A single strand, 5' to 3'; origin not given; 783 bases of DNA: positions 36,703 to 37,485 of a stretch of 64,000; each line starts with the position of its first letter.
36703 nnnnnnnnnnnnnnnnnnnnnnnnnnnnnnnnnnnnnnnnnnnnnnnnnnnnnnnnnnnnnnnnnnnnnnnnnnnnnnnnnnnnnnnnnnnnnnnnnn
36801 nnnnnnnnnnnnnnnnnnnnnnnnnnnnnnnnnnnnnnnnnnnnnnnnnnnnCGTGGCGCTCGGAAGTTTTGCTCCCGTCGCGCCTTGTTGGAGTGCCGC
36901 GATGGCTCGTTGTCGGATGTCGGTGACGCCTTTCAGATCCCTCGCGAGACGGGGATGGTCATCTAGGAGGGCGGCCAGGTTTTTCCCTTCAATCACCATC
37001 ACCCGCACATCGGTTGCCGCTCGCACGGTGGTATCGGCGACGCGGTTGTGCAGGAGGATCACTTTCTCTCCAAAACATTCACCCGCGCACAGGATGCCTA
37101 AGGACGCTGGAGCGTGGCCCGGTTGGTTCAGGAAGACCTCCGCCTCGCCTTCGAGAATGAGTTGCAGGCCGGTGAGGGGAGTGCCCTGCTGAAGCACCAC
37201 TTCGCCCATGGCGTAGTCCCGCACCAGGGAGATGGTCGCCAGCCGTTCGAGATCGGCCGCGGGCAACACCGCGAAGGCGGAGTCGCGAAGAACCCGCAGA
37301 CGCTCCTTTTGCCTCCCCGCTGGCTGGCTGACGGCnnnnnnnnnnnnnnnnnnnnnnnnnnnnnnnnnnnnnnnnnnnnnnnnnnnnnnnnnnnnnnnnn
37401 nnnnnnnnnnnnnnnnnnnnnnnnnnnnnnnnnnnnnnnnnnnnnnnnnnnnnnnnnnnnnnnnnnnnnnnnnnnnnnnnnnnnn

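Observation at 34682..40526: Two pseudo-cyclases flanking an MscS channel: a probably nucleotide-independent sensor-channel system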

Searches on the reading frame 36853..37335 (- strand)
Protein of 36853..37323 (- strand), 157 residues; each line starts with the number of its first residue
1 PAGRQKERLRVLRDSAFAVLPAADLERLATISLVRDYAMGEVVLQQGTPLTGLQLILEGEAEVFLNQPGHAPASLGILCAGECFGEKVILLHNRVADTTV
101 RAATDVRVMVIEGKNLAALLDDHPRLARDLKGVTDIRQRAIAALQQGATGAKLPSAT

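Call 25: search_solved_structures(query=window:36853-37323:-, max_evalue=0.01, show_alignments=5)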
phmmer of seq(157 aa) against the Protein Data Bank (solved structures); distinct sequences matched with E-value up to 0.01: 34.
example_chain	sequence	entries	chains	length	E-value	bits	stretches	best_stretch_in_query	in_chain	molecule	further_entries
5ezr_A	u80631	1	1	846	9.7e-15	58.2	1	16-123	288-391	cGMP-dependent protein kinase, putative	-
4rz7_A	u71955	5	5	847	9.8e-15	58.2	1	16-123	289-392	cGMP-dependent protein kinase, putative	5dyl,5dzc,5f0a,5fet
9p74_A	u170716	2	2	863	1.1e-14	58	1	16-123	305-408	cGMP-dependent protein kinase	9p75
5dyk_A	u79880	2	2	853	1.6e-12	51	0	17-117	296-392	CGMP-dependent protein kinase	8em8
3mdp_A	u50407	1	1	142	7.6e-08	35.8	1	6-130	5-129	Cyclic nucleotide-binding domain (CNMP-BD) protein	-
9ya0_MA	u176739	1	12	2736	2.4e-07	34.2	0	24-111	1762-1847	PCR12, TGME49_219070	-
7lz4_A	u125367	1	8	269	6.1e-07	32.9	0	37-114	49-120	cAMP-dependent protein kinase type I-alpha regulatory subunit, N-terminally processed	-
4din_B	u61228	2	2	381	9.3e-07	32.3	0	36-104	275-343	cAMP-dependent protein kinase type I-beta regulatory subunit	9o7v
1ne4_A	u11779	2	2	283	1.4e-06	31.8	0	36-114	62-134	cAMP-dependent protein kinase type I-alpha regulatory chain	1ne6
1rgs_A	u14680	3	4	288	1.4e-06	31.7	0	37-114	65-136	CAMP DEPENDENT PROTEIN KINASE | cAMP-dependent protein kinase type I-alpha regulatory chain | cAMP-dependent protein kinase type I-alpha regulatory subunit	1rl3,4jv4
4x6r_B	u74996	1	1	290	1.6e-06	31.5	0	36-114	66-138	cAMP-dependent protein kinase type I-alpha regulatory subunit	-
2qcs_B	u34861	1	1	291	1.6e-06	31.5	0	36-114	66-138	cAMP-dependent protein kinase type I-alpha regulatory subunit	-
5jr7_B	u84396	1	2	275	2.4e-06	31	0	36-114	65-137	cAMP-dependent protein kinase type I-alpha regulatory subunit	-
3shr_A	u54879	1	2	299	3.4e-06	30.5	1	16-122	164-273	cGMP-dependent protein kinase 1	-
4mx3_A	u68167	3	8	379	3.7e-06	30.4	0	37-114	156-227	cAMP-dependent protein kinase type I-alpha regulatory subunit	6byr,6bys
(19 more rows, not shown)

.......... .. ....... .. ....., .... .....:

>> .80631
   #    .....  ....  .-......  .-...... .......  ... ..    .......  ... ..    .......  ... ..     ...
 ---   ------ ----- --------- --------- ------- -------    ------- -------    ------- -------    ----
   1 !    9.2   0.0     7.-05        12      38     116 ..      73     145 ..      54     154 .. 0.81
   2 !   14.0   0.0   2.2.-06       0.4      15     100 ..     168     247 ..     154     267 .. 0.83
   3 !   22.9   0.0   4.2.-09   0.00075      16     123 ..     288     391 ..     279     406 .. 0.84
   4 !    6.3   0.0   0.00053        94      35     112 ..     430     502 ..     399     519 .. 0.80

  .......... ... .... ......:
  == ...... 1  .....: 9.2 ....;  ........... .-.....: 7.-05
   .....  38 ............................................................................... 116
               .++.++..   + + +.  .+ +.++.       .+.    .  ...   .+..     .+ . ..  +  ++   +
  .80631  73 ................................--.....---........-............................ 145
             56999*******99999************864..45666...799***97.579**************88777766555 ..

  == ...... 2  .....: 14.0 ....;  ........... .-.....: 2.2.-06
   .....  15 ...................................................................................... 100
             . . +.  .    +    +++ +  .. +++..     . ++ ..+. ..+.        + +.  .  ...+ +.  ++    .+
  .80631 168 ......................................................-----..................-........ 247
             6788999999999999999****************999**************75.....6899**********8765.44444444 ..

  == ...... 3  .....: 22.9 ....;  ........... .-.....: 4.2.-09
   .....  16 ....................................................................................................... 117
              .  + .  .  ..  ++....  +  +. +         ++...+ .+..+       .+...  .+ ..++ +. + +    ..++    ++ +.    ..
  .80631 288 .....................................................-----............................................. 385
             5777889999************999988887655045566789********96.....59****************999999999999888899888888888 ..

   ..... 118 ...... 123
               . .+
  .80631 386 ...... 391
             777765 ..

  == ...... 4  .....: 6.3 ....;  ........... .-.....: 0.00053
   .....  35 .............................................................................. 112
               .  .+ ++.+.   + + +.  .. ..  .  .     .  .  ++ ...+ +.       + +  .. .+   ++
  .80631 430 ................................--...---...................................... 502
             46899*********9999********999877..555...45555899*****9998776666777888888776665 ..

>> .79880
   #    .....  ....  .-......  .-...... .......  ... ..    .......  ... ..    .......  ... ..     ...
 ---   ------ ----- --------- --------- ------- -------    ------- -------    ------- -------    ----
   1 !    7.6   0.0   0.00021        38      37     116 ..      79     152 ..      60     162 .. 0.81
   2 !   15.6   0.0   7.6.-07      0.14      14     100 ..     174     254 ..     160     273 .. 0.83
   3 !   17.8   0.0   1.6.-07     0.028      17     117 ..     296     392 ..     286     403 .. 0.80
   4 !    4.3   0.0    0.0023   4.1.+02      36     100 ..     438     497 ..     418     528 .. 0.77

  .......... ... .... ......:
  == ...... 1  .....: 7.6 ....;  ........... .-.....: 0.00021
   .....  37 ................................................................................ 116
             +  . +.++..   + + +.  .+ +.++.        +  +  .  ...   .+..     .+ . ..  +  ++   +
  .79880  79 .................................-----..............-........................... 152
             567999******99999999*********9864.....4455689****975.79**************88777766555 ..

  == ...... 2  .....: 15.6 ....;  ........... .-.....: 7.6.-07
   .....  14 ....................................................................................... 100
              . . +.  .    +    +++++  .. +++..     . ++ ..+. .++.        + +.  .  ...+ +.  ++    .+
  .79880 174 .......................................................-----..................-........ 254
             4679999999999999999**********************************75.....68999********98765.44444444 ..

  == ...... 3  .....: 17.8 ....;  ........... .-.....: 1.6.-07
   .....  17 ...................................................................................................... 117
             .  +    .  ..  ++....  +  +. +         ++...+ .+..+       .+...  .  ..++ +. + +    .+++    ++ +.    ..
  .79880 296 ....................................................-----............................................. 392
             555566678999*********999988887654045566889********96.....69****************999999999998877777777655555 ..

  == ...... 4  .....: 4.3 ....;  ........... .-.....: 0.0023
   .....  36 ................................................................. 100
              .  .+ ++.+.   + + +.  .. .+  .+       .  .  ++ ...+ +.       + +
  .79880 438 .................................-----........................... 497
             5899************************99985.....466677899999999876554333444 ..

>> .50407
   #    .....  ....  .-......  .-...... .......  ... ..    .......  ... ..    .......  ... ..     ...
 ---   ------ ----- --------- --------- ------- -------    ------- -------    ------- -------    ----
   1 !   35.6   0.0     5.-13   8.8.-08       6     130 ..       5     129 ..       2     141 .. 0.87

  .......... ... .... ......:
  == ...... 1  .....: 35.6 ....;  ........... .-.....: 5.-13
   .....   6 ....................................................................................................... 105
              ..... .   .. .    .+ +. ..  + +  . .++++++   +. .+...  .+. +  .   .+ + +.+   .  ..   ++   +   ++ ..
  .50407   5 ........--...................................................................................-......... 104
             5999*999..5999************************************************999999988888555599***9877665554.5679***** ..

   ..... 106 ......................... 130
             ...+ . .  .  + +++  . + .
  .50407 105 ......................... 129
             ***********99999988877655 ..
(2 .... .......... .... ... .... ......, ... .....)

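Call 69: predict_structure(alignment_id=A3)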
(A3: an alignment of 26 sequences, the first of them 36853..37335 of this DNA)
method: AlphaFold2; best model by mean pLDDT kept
length: 161 residues; sequences in the alignment: 26
mean_pLDDT: 92.7   pTM: 0.84
mean pLDDT of the five models: 92.7, 92.1, 91.7, 91.6, 91.4
residues with pLDDT >= 90: 137; 70-90: 16; 50-70: 7; < 50: 1
segments of 3 or more residues with pLDDT < 50: none
pLDDT, mean of each block of 10 residues (from residue 1): 75 97 98 97 98 97 97 94 97 87 98 97 97 94 92 71 75
secondary structure, 60 per line:
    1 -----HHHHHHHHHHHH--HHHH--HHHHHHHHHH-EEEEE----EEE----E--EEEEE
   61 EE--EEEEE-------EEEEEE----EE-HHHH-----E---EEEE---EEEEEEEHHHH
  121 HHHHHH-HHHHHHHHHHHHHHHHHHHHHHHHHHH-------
elements in order: H6-17 H20-23 H26-35 E37-41 E46-48 E56-62 E65-69 E77-82 H90-93 E103-106 E110-116 H117-126 H128-154

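Call 73: fold_search(model_id=the predicted structure, library=pdb)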
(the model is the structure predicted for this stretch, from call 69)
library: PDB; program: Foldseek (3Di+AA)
matches with E <= 10: 1847; with E <= 0.001: 625
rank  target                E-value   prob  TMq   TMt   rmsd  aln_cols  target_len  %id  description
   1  3h3z_A                6.6e-11  1.00  0.67  0.49   5.8       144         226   22  Crystal structure of a putative cyclic nucleotide binding protein (spoa0323) from ruegeria pomeroyi dss-3 at 2.35 A re (released 2009-05-05)
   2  7t4t_A                7.9e-11  1.00  0.68  0.26   3.3       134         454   28  Crystal Structure of cGMP-dependent Protein Kinase (released 2023-06-14)
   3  4ku8_A                9.4e-11  1.00  0.68  0.72   3.9       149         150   26  Structures of PKGI Reveal a cGMP-Selective Activation Mechanism (released 2014-01-15)
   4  7t4t_B                1.1e-10  1.00  0.68  0.25   2.7       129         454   29  Crystal Structure of cGMP-dependent Protein Kinase (released 2023-06-14)
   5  4z07_C                1.3e-10  1.00  0.67  0.43   2.2       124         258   27  Co-crystal structure of the tandem CNB (CNB-A/B) domains of human PKG I beta with cGMP (released 2016-04-13)
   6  3fx3_A                1.3e-10  1.00  0.67  0.51   5.8       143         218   22  Structure of a putative cAMP-binding regulatory protein from Silicibacter pomeroyi DSS-3 (released 2009-03-24)
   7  5jax                  1.4e-10  1.00  0.69  0.84   2.3       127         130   26  PKG I's Carboyl Terminal Cyclic Nucleotide Binding Domain (CNB-B) in a complex with 8-Br-cGMP (released 2017-04-19)
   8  3r6s_F                1.6e-10  1.00  0.70  0.52   3.6       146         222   20  Crystal structure of GlxR transcription factor from Corynebacterium glutamicum with cAMP (released 2012-03-28)
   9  5j48_B                1.9e-10  1.00  0.68  0.85   1.5       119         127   28  PKG I's Carboyl Terminal Cyclic Nucleotide Binding Domain (CNB-B) in a complex with 8-pCPT-cGMP (released 2017-04-12)
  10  4cyd_A                1.9e-10  1.00  0.75  0.56   3.3       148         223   18  GlxR bound to cAMP (released 2014-12-17)
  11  4byy_A                2.6e-10  1.00  0.70  0.52   3.2       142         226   20  Apo GlxR (released 2014-07-30)
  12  3d0s_A                2.7e-10  1.00  0.74  0.55   3.4       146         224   20  cAMP receptor protein from m.tuberculosis, cAMP-free form (released 2009-02-03)
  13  3fx3_B                3.4e-10  1.00  0.67  0.48   5.7       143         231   21  Structure of a putative cAMP-binding regulatory protein from Silicibacter pomeroyi DSS-3 (released 2009-03-24)
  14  3r6s_C                3.6e-10  1.00  0.74  0.55   3.5       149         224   19  Crystal structure of GlxR transcription factor from Corynebacterium glutamicum with cAMP (released 2012-03-28)
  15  3i54_D                4.3e-10  1.00  0.70  0.52   3.9       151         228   18  Crystal structure of MtbCRP in complex with cAMP (released 2009-09-08)
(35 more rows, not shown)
